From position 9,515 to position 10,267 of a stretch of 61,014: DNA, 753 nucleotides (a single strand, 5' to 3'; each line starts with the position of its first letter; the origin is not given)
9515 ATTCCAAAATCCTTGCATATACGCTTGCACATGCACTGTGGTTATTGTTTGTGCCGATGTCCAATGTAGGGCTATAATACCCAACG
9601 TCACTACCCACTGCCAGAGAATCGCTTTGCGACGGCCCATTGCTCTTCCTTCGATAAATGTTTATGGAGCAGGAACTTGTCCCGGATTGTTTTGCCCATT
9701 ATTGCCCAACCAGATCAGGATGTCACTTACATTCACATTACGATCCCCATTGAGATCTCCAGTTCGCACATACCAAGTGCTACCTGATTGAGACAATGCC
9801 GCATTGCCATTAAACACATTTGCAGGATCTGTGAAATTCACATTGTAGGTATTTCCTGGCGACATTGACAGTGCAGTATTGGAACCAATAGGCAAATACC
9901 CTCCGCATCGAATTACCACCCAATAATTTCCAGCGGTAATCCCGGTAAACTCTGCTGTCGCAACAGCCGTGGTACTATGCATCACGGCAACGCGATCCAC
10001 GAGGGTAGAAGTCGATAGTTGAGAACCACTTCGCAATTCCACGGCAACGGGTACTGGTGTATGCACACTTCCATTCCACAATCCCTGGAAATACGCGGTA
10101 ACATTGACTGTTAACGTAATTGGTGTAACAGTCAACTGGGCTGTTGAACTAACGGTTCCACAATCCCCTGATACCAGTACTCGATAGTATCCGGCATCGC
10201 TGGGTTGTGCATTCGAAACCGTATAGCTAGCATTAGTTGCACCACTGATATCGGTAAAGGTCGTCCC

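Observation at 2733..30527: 28-kb surface-protein island that reads like a T9SS-anchored cohesin-dockerin assembly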

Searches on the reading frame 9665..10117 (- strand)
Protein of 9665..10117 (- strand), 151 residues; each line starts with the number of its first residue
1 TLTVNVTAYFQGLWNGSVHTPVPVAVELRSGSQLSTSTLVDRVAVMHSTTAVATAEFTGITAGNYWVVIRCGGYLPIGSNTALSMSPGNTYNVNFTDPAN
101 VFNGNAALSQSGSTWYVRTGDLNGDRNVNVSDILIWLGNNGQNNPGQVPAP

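Call 9: search_protein_families(library=pfam, proteins=[window:9665-10117:-], max_evalue=10)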
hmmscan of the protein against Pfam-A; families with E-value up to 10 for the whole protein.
seq(151 aa): 3 families
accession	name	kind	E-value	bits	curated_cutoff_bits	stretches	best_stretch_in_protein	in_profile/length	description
PF13620.12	CarboxypepD_reg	-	0.0077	17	32.3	1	55-96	38-80/82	Carboxypeptidase regulatory-like domain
PF00404.24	Dockerin_1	-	0.067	13.8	22.9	1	120-135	2-17/57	Dockerin type I domain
PF13517.12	FG-GAP_3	-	0.14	13.2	26.9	1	101-126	30-55/61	FG-GAP-like repeat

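Call 15: search_solved_structures(query=A2, max_evalue=10)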
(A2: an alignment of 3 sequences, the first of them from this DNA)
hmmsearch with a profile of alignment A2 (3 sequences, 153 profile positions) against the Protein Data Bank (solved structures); distinct sequences matched with E-value up to 10: 2.
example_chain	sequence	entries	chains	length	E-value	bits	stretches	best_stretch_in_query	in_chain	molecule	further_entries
2y3n_B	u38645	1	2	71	0.23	14.6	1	121-144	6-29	CELLULOSOMAL FAMILY-48 PROCESSIVE GLYCOSIDE HYDROLASE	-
5nrm_B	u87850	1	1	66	1.1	12.4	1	90-139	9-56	DocCel5: Type I dockerin repeat domain from A. cellulolyticus family 5 endoglucanase WP_01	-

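Call 17: find_homologous_proteins(query=A2, max_evalue=0.001)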
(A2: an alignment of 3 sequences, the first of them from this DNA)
Query A2 (3 sequences) (151 aa, profile of the alignment): 38 proteins with E <= 0.001 among 7206 candidates.
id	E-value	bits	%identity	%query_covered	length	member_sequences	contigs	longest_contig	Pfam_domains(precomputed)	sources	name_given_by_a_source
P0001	3.0e-78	279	60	99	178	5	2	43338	-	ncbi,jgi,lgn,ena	-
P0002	1.1e-58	215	57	99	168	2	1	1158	-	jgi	-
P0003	3.0e-56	208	59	100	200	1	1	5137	-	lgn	-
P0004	2.9e-35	139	44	97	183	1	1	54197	-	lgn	-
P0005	2.4e-34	136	41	97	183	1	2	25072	-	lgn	-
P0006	8.9e-33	131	45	98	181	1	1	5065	-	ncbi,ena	-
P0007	3.7e-21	94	35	36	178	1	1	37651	-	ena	-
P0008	2.4e-19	88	31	52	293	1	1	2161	PF00404.25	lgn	-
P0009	4.3e-19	87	31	78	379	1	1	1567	-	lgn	-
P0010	3.7e-17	81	31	66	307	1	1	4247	-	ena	-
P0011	1.9e-16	78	33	36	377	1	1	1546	-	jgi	-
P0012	4.8e-16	77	28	72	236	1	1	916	-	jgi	jgi:hypothetical protein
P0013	6.4e-16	77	26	56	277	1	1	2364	-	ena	-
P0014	1.8e-15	75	29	55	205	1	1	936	-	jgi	-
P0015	4.4e-14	71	28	72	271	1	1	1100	-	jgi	jgi:hypothetical protein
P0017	1.2e-13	69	31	84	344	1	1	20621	-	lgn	-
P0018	1.9e-13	69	29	88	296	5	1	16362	PF00127.27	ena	-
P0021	3.4e-12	64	27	77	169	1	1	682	PF00404.25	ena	-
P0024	1.5e-11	62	23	88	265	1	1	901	PF00404.25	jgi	jgi:hypothetical protein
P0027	3.9e-10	58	34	64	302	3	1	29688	-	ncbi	-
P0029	1.2e-9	56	26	91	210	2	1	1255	PF00404.25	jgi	-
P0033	3.3e-7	48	20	93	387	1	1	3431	PF00404.25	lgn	-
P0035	2.5e-6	45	31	42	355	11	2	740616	-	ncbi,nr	ncbi:MAG: hypothetical protein IPI07_01735 [Flavobacteriales bacterium]|nr:hypothetical protein [Fla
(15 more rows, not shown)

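Call 19: find_encoding_contigs(protein=P0001, flank=10000, max_places=6)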
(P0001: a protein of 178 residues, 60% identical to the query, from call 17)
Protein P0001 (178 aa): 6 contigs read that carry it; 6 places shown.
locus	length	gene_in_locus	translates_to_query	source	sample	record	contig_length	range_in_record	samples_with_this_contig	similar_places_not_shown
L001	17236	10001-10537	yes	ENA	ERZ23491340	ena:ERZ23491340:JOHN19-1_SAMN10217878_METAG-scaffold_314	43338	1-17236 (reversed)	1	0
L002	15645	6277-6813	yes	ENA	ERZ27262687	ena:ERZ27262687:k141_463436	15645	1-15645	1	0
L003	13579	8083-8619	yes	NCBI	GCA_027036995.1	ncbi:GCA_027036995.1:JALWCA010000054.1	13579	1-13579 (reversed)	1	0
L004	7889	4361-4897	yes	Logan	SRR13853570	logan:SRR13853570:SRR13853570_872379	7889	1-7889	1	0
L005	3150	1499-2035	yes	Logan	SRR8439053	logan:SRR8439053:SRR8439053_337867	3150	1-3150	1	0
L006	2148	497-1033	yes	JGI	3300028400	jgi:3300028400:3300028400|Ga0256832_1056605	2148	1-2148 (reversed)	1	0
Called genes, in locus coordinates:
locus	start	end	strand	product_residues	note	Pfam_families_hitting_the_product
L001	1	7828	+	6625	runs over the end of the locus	PF00630:Filamin (faint), PF18565:Glyco_hydro2_C5 (faint), PF26198:Ig_SMCHD1_6th (weak), PF09134:Invasin_D3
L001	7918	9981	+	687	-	PF10342:Kre9_KNH, PF07679:I-set (weak), PF13927:Ig_3 (weak)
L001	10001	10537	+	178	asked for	-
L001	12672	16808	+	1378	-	PF07679:I-set (weak), PF13927:Ig_3, PF19081:Ig_7, PF07679:I-set, PF13927:Ig_3, PF13927:Ig_3, PF13927:Ig_3, PF13927:Ig_3, +17 more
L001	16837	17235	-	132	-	?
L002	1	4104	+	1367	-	?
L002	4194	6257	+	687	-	PF10342:Kre9_KNH, PF07679:I-set (weak), PF13927:Ig_3 (weak)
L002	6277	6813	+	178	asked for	-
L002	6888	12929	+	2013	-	PF19081:Ig_7, PF18911:PKD_4, PF22352:K319L-like_PKD, PF13927:Ig_3, PF19081:Ig_7, PF07679:I-set, PF13927:Ig_3, PF13927:Ig_3, +12 more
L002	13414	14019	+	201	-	-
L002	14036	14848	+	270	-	-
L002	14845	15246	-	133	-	-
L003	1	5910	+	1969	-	?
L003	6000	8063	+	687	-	PF10342:Kre9_KNH, PF07679:I-set (weak), PF13927:Ig_3 (weak)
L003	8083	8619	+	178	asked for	-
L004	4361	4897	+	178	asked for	-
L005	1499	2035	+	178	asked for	-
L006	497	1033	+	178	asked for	-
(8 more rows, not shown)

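Call 22: search_protein_families(library=pfam, proteins=[P0009, P0017, P0033, P0008, P0010, P0035, P0029, P0024, P0018, P0027], max_evalue=1)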
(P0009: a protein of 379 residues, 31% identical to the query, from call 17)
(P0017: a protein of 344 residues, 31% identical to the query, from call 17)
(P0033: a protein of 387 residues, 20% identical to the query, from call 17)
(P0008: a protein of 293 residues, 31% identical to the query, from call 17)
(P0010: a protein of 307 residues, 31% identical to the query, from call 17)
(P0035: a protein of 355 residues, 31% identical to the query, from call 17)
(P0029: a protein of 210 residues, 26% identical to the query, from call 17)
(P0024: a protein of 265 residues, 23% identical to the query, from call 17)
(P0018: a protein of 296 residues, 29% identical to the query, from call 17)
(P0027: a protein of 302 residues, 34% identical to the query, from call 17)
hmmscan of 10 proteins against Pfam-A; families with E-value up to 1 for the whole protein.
P0009 (379 aa): 2 families
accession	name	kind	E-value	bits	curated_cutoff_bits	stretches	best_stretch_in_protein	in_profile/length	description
PF00963.24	Cohesin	-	0.003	18.2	24.1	1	43-153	18-130/139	Cohesin domain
PF15852.10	DUF4724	-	0.034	15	27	1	156-210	16-71/93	Domain of unknown function (DUF4724)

P0017 (344 aa): 1 family
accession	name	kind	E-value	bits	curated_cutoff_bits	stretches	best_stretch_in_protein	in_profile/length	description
PF00404.24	Dockerin_1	-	0.61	10.8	22.9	0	288-331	1-50/57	Dockerin type I domain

P0033 (387 aa): 2 families
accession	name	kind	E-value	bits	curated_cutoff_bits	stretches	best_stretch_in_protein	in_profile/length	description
PF00404.24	Dockerin_1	-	1.7e-05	25.4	22.9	1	325-371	2-51/57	Dockerin type I domain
PF13517.12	FG-GAP_3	-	0.091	13.8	26.9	0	291-335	15-59/61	FG-GAP-like repeat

P0008 (293 aa): 2 families
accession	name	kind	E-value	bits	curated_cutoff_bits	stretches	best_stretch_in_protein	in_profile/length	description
PF00404.24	Dockerin_1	-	2.9e-06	27.8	22.9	2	238-283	2-53/57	Dockerin type I domain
PF21220.3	RecQ-1-like_HTH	-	0.011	16.3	27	0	53-72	24-43/51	RecQ-1-like, helix-turn-helix domain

P0010 (307 aa): 1 family
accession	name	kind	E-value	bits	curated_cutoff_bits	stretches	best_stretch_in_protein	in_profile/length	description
PF13517.12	FG-GAP_3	-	0.36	11.9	26.9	0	196-236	16-56/61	FG-GAP-like repeat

P0035 (355 aa): 0 families

P0029 (210 aa): 3 families
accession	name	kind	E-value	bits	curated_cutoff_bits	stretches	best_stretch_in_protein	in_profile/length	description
PF00404.24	Dockerin_1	-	4.6e-06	27.2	22.9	2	182-198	37-53/57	Dockerin type I domain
PF19637.4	DUF6140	-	0.082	13.4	27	1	123-163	28-66/69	Family of unknown function (DUF6140)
PF13517.12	FG-GAP_3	-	0.49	11.5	26.9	0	139-160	37-58/61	FG-GAP-like repeat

P0024 (265 aa): 2 families
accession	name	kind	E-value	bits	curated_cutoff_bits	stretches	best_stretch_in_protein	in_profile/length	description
PF00404.24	Dockerin_1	-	1.9e-05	25.2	22.9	1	206-251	2-51/57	Dockerin type I domain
PF16432.10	DUF5029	-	0.093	12.8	25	1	134-162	100-130/211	Domain of unknown function (DUF5029)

P0018 (296 aa): 4 families
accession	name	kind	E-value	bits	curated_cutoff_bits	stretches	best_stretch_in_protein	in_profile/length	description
PF00127.26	Copper-bind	-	2.1e-06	28.5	21.2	1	31-116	7-97/99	Copper binding proteins, plastocyanin/azurin family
PF13473.12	Cupredoxin_1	-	0.00078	19.9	27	1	11-116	5-103/104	Cupredoxin-like domain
PF13499.12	EF-hand_7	-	0.15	12.9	30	0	238-269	12-32/67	EF-hand domain pair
PF00036.39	EF-hand_1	-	0.24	11.5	25.4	1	238-253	10-25/29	EF hand domain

P0027 (302 aa): 1 family
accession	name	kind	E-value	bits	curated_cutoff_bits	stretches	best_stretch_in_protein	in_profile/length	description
PF00404.24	Dockerin_1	-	0.018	15.7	22.9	1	222-269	1-43/57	Dockerin type I domain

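Call 60: find_encoding_contigs(protein=P0004, flank=10000, max_places=3)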
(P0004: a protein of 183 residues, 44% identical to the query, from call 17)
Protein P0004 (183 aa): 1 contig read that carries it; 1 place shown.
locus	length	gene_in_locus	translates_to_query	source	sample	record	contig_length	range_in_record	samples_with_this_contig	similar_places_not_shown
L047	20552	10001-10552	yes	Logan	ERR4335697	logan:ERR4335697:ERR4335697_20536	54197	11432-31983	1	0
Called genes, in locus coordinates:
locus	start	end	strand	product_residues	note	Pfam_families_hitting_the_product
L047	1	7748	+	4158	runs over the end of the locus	PF26198:Ig_SMCHD1_6th (faint), PF09134:Invasin_D3 (weak)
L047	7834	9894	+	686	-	PF10342:Kre9_KNH, PF13927:Ig_3 (weak)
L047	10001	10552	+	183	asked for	-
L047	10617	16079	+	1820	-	PF19081:Ig_7 (faint), PF07679:I-set (weak), PF13927:Ig_3, PF13895:Ig_2 (weak), PF18962:Por_Secre_tail (weak)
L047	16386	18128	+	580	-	PF00496:SBP_bac_5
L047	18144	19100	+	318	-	PF01300:Sua5_yciO_yrdC, PF03481:Sua5_C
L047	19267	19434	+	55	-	-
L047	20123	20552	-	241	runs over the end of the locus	PF02591:Zn_ribbon_9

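Call 61: find_encoding_contigs(protein=P0005, flank=10000, max_places=3)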
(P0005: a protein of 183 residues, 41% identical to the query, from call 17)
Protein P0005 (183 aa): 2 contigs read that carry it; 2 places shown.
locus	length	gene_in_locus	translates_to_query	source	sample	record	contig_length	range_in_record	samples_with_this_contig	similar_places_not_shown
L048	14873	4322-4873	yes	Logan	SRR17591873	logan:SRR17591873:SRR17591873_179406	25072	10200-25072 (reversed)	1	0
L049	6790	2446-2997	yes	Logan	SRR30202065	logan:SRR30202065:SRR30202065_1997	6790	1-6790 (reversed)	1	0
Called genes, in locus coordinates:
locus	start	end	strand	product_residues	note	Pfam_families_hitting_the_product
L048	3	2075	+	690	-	?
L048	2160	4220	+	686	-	PF10342:Kre9_KNH, PF13927:Ig_3 (faint)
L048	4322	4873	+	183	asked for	-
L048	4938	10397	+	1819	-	PF19081:Ig_7 (faint), PF00047:ig (faint), PF07679:I-set (weak), PF07686:V-set (faint), PF13927:Ig_3, PF07679:I-set (weak), PF13927:Ig_3, PF18962:Por_Secre_tail, +1 more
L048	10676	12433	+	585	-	PF00496:SBP_bac_5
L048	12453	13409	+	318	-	PF01300:Sua5_yciO_yrdC, PF03481:Sua5_C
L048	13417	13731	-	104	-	PF13428:TPR_14 (faint), PF00515:TPR_1 (faint), PF07719:TPR_2 (faint), PF13181:TPR_8 (faint), PF13424:TPR_12 (weak), PF14559:TPR_19 (weak)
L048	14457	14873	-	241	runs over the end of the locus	PF02591:Zn_ribbon_9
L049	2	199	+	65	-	?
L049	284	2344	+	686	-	PF10342:Kre9_KNH, PF13927:Ig_3 (faint)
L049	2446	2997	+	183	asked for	-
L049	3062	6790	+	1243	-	?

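Call 70: find_encoding_contigs(protein=P0007, flank=10000, max_places=2)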
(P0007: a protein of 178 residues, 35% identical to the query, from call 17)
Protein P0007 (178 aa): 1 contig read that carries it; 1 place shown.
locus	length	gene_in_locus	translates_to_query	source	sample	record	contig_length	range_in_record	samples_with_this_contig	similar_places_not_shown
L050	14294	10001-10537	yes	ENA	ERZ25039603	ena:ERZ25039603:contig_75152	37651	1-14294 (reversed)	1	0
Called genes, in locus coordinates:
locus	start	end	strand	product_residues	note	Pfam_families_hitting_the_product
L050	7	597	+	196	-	PF25084:LbH_EIF2B (weak), PF00132:Hexapep, PF14602:Hexapep_2 (faint), PF25087:GMPPB_C (weak), PF00132:Hexapep (weak)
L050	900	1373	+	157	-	-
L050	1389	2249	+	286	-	PF00106:adh_short, PF01370:Epimerase, PF08659:KR, PF13561:adh_short_C2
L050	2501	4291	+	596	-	PF04015:DUF362, PF18962:Por_Secre_tail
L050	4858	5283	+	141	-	PF14870:PSII_BNR (faint)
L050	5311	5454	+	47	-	-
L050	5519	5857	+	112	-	-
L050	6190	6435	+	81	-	-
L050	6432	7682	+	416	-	PF18962:Por_Secre_tail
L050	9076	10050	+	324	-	-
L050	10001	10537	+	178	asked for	-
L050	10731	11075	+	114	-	-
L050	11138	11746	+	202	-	PF18962:Por_Secre_tail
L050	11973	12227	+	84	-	-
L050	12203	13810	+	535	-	-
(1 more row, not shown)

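Call 71: find_encoding_contigs(protein=P0035, flank=10000, max_places=2)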
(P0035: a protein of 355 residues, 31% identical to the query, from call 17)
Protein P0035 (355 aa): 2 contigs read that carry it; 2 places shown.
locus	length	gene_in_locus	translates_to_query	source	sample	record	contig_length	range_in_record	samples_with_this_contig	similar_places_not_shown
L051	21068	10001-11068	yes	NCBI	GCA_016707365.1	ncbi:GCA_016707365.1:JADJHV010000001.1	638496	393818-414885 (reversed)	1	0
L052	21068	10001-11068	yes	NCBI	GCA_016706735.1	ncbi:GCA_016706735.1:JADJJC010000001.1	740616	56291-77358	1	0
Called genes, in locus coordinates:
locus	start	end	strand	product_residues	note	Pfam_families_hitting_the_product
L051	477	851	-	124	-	-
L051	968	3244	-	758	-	PF01734:Patatin (weak)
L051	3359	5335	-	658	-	PF02705:K_trans, PF22776:K_trans_C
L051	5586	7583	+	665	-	PF00515:TPR_1 (weak), PF13374:TPR_10 (weak), PF13424:TPR_12, PF17874:TPR_MalT, PF00515:TPR_1 (weak), PF13374:TPR_10 (weak), PF13424:TPR_12, PF02518:HATPase_c, +15 more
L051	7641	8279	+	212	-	PF00072:Response_reg, PF00196:GerE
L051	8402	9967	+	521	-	PF03781:FGE-sulfatase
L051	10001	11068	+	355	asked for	-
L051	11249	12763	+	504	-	PF01565:FAD_binding_4, PF04030:ALO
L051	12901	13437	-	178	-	-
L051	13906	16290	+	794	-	PF13424:TPR_12 (faint), PF00515:TPR_1 (faint), PF00211:Guanylate_cyc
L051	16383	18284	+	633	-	PF28559:TPR_SusR (faint), PF17139:DUF5112 (faint), PF13424:TPR_12, PF00515:TPR_1 (faint), PF13424:TPR_12, PF17874:TPR_MalT, PF13424:TPR_12, PF00211:Guanylate_cyc, +6 more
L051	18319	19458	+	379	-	PF13474:SnoaL_3, PF07701:HNOBA (faint), PF00211:Guanylate_cyc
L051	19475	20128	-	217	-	PF07730:HisKA_3, PF13581:HATPase_c_2, PF02518:HATPase_c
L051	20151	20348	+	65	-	-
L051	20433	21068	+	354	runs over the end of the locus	-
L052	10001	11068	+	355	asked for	-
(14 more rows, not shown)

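Call 72: find_encoding_contigs(protein=P0017, flank=10000, max_places=2)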
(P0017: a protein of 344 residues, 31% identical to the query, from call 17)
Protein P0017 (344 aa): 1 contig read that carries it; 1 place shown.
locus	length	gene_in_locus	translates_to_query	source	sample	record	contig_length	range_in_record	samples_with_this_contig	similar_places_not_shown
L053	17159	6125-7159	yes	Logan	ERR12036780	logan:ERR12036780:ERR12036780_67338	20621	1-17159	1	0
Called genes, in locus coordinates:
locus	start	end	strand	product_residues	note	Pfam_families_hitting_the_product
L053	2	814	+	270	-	?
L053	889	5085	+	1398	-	PF16318:DUF4957 (faint), PF13860:FlgD_ig (weak), PF18962:Por_Secre_tail (faint)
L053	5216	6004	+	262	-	PF00963:Cohesin, PF13860:FlgD_ig (weak)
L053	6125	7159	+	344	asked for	-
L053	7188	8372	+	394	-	PF18962:Por_Secre_tail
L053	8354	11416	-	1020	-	PF13385:Laminin_G_3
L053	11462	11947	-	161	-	-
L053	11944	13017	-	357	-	-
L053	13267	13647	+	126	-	-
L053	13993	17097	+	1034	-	PF02494:HYR (weak), PF23237:HYR_4C (faint), PF02494:HYR (weak)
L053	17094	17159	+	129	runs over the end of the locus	PF13860:FlgD_ig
